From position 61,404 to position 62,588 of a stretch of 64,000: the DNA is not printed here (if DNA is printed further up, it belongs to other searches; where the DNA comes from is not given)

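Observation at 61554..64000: Single ORF fusing a ligand-substituted metallophosphoesterase domain to a radical-SAM domain, directly upstream of a PhnD-type binding protein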

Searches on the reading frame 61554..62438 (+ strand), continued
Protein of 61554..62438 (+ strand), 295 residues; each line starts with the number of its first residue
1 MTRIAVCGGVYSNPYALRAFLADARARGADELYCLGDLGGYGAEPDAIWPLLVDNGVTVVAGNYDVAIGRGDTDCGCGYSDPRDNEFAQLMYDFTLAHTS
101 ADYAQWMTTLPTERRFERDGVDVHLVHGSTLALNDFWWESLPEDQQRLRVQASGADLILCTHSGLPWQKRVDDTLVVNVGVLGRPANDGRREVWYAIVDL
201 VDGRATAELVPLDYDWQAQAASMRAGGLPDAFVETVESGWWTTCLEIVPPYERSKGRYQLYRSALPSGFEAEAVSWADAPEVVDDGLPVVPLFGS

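Call 38: find_encoding_contigs(protein=P0302, flank=8000, max_places=2)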
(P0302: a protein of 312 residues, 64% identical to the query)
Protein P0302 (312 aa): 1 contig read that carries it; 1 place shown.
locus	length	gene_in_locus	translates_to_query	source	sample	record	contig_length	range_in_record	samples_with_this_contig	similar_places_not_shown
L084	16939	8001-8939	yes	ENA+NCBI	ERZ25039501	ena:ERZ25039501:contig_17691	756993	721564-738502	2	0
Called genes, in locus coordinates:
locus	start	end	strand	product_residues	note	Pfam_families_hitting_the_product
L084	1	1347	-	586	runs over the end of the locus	PF00664:ABC_membrane, PF00005:ABC_tran, PF02463:SMC_N (faint), PF13304:AAA_21 (faint)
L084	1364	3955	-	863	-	PF02836:Glyco_hydro_2_C (weak), PF03198:Glyco_hydro_72 (weak), PF13506:Glyco_transf_21, PF00535:Glycos_transf_2, PF10111:Glyco_tranf_2_2, PF13641:Glyco_tranf_2_3, PF13632:Glyco_trans_2_3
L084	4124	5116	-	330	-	PF01073:3Beta_HSD, PF01370:Epimerase, PF02719:Polysacc_synt_2, PF04321:RmlD_sub_bind, PF05368:NmrA (weak), PF13460:NAD_binding_10 (weak), PF16363:GDP_Man_Dehyd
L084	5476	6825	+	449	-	PF03721:UDPG_MGDP_dh_N, PF00984:UDPG_MGDP_dh, PF03720:UDPG_MGDP_dh_C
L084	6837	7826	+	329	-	PF01370:Epimerase, PF04321:RmlD_sub_bind (weak), PF07993:NAD_binding_4 (faint), PF16363:GDP_Man_Dehyd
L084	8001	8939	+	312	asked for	PF12850:Metallophos_2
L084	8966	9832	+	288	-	PF04055:Radical_SAM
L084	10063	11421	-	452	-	PF03109:ABC1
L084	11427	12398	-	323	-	PF01432:Peptidase_M3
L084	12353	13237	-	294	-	-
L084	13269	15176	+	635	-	PF00501:AMP-binding, PF23562:AMP-binding_C_3 (weak)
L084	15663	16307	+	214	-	PF00027:cNMP_binding, PF13545:HTH_Crp_2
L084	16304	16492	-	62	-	-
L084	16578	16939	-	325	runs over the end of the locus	PF01073:3Beta_HSD, PF01370:Epimerase, PF02719:Polysacc_synt_2, PF04321:RmlD_sub_bind, PF07993:NAD_binding_4 (faint), PF16363:GDP_Man_Dehyd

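Call 39: find_encoding_contigs(protein=P0315, flank=8000, max_places=2)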
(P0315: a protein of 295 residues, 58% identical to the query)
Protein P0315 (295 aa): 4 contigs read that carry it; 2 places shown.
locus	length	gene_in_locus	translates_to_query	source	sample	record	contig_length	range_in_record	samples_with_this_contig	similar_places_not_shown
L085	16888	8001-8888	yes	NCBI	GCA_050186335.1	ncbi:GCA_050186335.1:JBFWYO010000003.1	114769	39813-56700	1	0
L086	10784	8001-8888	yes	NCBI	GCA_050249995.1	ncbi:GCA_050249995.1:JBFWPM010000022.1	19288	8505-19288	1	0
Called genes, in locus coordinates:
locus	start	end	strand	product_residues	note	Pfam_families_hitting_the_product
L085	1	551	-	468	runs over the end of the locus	PF01425:Amidase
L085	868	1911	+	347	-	PF14525:AraC_binding_2, PF12833:HTH_18, PF00165:HTH_AraC (weak)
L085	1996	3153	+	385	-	PF00296:Bac_luciferase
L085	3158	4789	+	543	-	PF00501:AMP-binding, PF13193:AMP-binding_C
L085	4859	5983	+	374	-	PF13433:Peripla_BP_5, PF13458:Peripla_BP_6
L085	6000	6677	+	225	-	PF03807:F420_oxidored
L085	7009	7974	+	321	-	PF04055:Radical_SAM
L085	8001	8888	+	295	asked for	PF12850:Metallophos_2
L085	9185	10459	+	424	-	PF00691:OmpA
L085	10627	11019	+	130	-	PF04379:DUF525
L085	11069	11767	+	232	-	PF01227:GTP_cyclohydroI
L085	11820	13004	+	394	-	PF01546:Peptidase_M20, PF07687:M20_dimer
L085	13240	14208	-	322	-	PF01430:HSP33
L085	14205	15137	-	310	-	PF02729:OTCace_N, PF00185:OTCace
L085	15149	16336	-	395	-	PF00202:Aminotran_3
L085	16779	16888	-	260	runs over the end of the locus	PF25182:NonGDSL, PF00657:Lipase_GDSL, PF13472:Lipase_GDSL_2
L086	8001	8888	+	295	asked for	PF12850:Metallophos_2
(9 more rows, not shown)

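Call 40: search_protein_families(library=ncbifam, proteins=[L082:7063-8013:+, L084:8966-9829:+, L085:7009-7971:+], max_evalue=1e-10)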
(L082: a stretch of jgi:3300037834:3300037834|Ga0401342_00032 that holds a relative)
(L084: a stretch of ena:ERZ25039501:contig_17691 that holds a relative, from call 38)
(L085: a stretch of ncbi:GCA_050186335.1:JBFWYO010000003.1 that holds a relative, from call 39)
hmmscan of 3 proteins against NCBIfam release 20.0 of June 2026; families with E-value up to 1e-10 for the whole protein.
L082:7063-8013:+ (317 aa): 4 families
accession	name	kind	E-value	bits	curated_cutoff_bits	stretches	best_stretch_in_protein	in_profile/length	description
NF049973.1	radical_Rv1681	equivalog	1.6e-25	89.8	380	1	37-212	73-239/326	Rv1681 family radical SAM protein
TIGR04167.1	rSAM_SeCys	equivalog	6.8e-15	55.1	300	1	34-183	6-149/303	arsenosugar biosynthesis radical SAM (seleno)protein ArsS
NF045574.1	sacti_mat_StsB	exception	2.7e-12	46.3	625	1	33-182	93-233/466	StsB family radical SAM/SPASM domain sactipeptide maturase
TIGR04055.1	rSAM_NirJ2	equivalog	5.9e-11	42.5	500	1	40-186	4-142/326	putative heme d1 biosynthesis radical SAM protein NirJ2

L084:8966-9829:+ (288 aa): 6 families
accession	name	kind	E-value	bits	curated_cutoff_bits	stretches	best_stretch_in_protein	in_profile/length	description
NF049973.1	radical_Rv1681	equivalog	2.8e-27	95.5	380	1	8-182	73-238/326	Rv1681 family radical SAM protein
TIGR04167.1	rSAM_SeCys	equivalog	6.1e-19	68.3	300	1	4-157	5-152/303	arsenosugar biosynthesis radical SAM (seleno)protein ArsS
TIGR04055.1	rSAM_NirJ2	equivalog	2.3e-13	50.4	500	1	11-157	4-142/326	putative heme d1 biosynthesis radical SAM protein NirJ2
NF045574.1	sacti_mat_StsB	exception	3e-12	46.1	625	1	4-155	93-235/466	StsB family radical SAM/SPASM domain sactipeptide maturase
TIGR03962.1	mycofact_rSAM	equivalog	9e-12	44.8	265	1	11-155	16-151/339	mycofactocin radical SAM maturase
TIGR04053.2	TIGR04053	equivalog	9.5e-12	44.8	395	1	9-155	11-152/366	TIGR04053 family radical SAM/SPASM domain-containing protein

L085:7009-7971:+ (321 aa): 4 families
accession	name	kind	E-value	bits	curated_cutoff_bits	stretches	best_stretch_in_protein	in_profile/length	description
NF049973.1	radical_Rv1681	equivalog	1e-27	97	380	1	41-218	72-240/326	Rv1681 family radical SAM protein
TIGR04167.1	rSAM_SeCys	equivalog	2.3e-15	56.6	300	1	38-190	5-151/303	arsenosugar biosynthesis radical SAM (seleno)protein ArsS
NF045574.1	sacti_mat_StsB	exception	7.5e-14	51.4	625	1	38-187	93-233/466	StsB family radical SAM/SPASM domain sactipeptide maturase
NF033640.1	N_Twi_rSAM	subfamily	2.7e-11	43.2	170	1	23-182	93-265/398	twitch domain-containing radical SAM protein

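Call 55: find_encoding_contigs(protein=P0190, flank=6000, max_places=3)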
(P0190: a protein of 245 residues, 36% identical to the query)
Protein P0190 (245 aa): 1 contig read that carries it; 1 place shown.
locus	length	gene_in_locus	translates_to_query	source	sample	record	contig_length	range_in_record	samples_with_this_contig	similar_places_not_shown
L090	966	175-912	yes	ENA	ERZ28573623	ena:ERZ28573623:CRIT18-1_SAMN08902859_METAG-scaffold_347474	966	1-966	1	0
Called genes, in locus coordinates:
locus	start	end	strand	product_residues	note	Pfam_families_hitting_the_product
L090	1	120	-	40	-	?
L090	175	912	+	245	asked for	PF00149:Metallophos, PF12850:Metallophos_2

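Call 56: find_encoding_contigs(protein=P0196, flank=8000, max_places=3)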
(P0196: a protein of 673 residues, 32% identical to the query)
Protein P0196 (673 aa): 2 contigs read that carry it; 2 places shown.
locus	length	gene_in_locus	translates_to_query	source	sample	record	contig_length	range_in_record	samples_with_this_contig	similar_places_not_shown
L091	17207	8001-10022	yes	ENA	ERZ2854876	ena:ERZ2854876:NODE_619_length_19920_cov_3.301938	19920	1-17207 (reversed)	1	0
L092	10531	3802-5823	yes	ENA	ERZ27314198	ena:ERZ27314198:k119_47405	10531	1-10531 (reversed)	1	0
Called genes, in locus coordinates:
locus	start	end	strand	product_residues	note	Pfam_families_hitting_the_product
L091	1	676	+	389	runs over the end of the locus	PF01168:Ala_racemase_N, PF00842:Ala_racemase_C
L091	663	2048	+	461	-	PF18073:Zn_ribbon_LapB, PF13481:AAA_25, PF03796:DnaB_C, PF06745:ATPase, PF13191:AAA_16 (faint), PF23442:DUF7125, PF13401:AAA_22 (weak), PF13541:ChlI (weak)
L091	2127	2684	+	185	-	PF02674:Colicin_V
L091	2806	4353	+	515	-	PF13522:GATase_6, PF13537:GATase_7, PF00156:Pribosyltran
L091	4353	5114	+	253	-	PF00106:adh_short, PF08659:KR, PF13561:adh_short_C2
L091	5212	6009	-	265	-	PF00753:Lactamase_B (weak), PF12706:Lactamase_B_2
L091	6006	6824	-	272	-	PF01026:TatD_DNase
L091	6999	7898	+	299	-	PF00491:Arginase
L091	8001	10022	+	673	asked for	PF12850:Metallophos_2, PF01209:Ubie_methyltran, PF08241:Methyltransf_11, PF08242:Methyltransf_12 (weak), PF13649:Methyltransf_25, PF13847:Methyltransf_31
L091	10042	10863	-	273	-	PF00528:BPD_transp_1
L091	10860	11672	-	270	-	PF00005:ABC_tran, PF02463:SMC_N (faint), PF13304:AAA_21 (faint)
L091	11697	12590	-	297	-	PF12974:Phosphonate-bd, PF09084:NMT1, PF16868:NMT1_3 (weak)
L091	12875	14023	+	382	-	PF01979:Amidohydro_1 (weak), PF07969:Amidohydro_3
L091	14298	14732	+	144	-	-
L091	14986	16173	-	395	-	PF01128:IspD, PF12804:NTP_transf_3, PF02542:YgbB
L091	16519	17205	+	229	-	?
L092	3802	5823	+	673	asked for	PF12850:Metallophos_2, PF01209:Ubie_methyltran, PF08241:Methyltransf_11, PF08242:Methyltransf_12 (weak), PF13649:Methyltransf_25, PF13847:Methyltransf_31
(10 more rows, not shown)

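Call 58: search_protein_families(library=ncbifam, proteins=[L091:11700-12590:-], max_evalue=0.00001)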
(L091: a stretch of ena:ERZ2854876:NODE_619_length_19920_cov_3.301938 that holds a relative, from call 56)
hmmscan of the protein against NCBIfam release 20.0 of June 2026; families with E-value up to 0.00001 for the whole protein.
L091:11700-12590:- (297 aa): 6 families
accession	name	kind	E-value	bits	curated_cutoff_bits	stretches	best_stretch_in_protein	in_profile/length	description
TIGR01098.1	3A0109s03R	subfamily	6.4e-31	107.7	112.05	1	9-244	7-252/253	phosphate/phosphite/phosphonate ABC transporter substrate-binding protein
TIGR03431.1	PhnD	equivalog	1e-24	87.5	261.1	1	8-282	4-282/288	phosphonate ABC transporter substrate-binding protein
TIGR01728.1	SsuA_fam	subfamily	9.4e-15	54.6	163.5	1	48-198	16-161/290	aliphatic sulfonate ABC transporter substrate-binding protein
TIGR04553.1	ABC_peri_selen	hypoth_equivalog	4.2e-13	49.3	250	1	46-173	13-145/266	putative selenate ABC transporter substrate-binding protein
TIGR02122.1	TRAP_TAXI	subfamily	6.2e-11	41.7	84.35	1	81-191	87-194/320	TAXI family TRAP transporter solute-binding subunit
NF008588.0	PRK11553.1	subfamily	1.8e-06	27.1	299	1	80-190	71-179/319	aliphatic sulfonate ABC transporter substrate-binding protein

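Call 62: find_encoding_contigs(protein=P0213, flank=8000, max_places=2)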
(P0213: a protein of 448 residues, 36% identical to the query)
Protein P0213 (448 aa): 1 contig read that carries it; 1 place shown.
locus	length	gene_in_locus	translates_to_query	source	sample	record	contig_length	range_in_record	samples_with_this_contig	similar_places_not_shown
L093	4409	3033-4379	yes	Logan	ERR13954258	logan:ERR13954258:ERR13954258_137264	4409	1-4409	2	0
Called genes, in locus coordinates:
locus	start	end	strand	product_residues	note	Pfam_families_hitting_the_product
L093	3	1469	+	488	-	?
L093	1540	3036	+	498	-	PF00474:SSF (weak)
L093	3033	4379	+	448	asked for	PF12850:Metallophos_2 (weak), PF02627:CMD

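Call 63: find_encoding_contigs(protein=P0230, flank=8000, max_places=2)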
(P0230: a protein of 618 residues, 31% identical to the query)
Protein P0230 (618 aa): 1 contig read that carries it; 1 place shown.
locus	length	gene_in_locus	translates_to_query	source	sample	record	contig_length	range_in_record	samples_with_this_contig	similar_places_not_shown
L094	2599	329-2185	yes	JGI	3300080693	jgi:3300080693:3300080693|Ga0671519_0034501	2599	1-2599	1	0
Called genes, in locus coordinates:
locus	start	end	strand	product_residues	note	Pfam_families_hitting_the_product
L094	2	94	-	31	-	?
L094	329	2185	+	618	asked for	PF00149:Metallophos (weak), PF12850:Metallophos_2, PF04055:Radical_SAM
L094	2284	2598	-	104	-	?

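Call 64: find_encoding_contigs(protein=P0267, flank=8000, max_places=2)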
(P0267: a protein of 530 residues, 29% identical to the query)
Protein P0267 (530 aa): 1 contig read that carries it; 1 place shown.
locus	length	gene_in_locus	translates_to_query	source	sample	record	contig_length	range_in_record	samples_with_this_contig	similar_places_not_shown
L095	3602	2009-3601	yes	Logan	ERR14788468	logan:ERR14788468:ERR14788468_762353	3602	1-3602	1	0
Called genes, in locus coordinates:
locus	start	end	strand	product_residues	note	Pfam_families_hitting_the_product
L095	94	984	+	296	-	PF12974:Phosphonate-bd, PF13379:NMT1_2 (weak)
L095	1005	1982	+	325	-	PF00528:BPD_transp_1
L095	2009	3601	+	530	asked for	PF00149:Metallophos, PF01135:PCMT (weak), PF01209:Ubie_methyltran, PF13489:Methyltransf_23, PF13847:Methyltransf_31, PF08241:Methyltransf_11, PF08242:Methyltransf_12, PF13649:Methyltransf_25, +1 more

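Call 71: find_related_loci(query=A3, collection=metagenome_contigs, flank=8000)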
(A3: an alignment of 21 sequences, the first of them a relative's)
Query A3 (299 aa) in metagenome_contigs; peptide patterns used: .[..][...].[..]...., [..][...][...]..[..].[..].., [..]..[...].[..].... (x = any residue, [..] = any of these).
600 stretches matched a pattern (row limit reached: there are more); 564 encode a relative of the query (tblastn E <= 1e-3); the best 80 are kept; 80 distinct loci.
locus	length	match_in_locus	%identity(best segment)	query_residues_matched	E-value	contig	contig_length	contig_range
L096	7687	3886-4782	97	1-299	0e+0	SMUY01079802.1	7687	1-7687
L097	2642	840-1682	61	1-281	1e-117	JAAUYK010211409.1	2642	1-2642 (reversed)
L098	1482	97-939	59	1-281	1e-120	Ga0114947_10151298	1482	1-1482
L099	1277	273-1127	59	11-295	9e-121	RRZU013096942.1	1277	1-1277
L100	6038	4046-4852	60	11-279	7e-106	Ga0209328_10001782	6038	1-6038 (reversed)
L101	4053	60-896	56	1-279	1e-105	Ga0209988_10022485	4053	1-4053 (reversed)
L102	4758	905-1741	56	1-279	6e-105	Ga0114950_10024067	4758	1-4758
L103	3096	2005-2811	59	11-279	9e-107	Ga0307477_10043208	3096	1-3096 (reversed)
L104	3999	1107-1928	58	10-283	1e-104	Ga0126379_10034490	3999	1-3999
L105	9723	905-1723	60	11-280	2e-103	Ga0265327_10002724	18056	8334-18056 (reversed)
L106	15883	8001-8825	57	6-280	1e-102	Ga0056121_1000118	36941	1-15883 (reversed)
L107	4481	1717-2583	55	1-289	3e-103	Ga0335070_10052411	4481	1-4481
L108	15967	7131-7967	56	1-279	3e-102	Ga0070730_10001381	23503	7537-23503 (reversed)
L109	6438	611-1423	56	11-279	2e-102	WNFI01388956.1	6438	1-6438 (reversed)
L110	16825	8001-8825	56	5-279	2e-102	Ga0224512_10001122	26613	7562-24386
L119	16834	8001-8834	54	3-280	2e-101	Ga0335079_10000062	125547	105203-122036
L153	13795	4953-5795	52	11-291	6e-97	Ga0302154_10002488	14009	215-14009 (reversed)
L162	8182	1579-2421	52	1-281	3e-96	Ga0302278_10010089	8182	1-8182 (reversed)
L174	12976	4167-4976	54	13-282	8e-95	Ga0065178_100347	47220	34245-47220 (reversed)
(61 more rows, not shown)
